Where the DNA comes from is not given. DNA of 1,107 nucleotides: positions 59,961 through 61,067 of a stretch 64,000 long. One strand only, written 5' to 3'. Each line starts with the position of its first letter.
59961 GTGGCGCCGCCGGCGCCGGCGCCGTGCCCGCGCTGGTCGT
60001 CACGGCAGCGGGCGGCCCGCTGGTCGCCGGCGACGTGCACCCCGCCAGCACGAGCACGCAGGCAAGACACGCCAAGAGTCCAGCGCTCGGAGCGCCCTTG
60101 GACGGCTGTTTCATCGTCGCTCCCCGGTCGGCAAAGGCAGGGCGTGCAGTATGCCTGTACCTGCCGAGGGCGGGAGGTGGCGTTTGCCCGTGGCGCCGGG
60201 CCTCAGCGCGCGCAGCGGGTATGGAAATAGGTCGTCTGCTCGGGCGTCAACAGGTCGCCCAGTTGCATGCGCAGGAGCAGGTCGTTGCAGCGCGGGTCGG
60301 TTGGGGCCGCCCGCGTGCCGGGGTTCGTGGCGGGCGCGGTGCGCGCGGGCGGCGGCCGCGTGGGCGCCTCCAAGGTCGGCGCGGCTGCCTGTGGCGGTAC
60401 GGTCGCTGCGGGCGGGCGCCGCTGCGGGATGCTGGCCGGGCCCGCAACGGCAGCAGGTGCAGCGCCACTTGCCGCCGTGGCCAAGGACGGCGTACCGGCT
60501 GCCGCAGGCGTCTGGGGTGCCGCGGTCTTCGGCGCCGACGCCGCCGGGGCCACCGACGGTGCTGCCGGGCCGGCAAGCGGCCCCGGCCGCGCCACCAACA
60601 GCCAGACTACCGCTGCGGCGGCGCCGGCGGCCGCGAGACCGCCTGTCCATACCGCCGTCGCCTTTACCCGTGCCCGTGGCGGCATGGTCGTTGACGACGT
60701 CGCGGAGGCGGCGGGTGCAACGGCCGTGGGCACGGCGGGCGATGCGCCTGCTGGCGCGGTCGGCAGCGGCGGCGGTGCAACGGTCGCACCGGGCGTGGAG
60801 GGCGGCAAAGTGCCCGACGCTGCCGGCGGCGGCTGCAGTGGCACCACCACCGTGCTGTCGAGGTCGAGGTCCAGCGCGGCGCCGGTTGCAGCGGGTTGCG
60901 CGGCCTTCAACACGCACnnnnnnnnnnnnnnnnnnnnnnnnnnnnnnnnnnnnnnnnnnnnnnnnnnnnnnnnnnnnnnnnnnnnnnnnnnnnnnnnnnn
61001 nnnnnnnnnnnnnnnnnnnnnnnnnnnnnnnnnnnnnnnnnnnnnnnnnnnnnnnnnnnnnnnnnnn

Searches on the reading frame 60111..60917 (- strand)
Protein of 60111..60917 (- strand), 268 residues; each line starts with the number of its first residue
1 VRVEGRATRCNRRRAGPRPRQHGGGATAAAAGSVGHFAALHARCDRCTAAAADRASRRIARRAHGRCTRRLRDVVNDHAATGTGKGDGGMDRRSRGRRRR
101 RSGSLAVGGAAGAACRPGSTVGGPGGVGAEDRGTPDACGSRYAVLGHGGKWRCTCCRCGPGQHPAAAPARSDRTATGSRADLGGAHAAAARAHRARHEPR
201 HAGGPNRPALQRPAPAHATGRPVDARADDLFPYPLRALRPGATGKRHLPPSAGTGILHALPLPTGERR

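Call 7: search_protein_families(library=pfam, proteins=[window:60111-60917:-], max_evalue=1)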
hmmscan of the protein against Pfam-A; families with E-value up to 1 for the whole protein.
window:60111-60917:- (268 aa): 1 family
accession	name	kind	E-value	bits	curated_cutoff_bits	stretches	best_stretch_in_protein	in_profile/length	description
PF01385.25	OrfB_IS605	-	0.34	11.6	30.5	1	40-77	56-94/120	Probable transposase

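Call 8: search_protein_families(library=ncbifam, proteins=[window:60111-60917:-], max_evalue=1)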
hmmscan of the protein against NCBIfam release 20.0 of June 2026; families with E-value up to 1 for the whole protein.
window:60111-60917:- (268 aa): 0 families
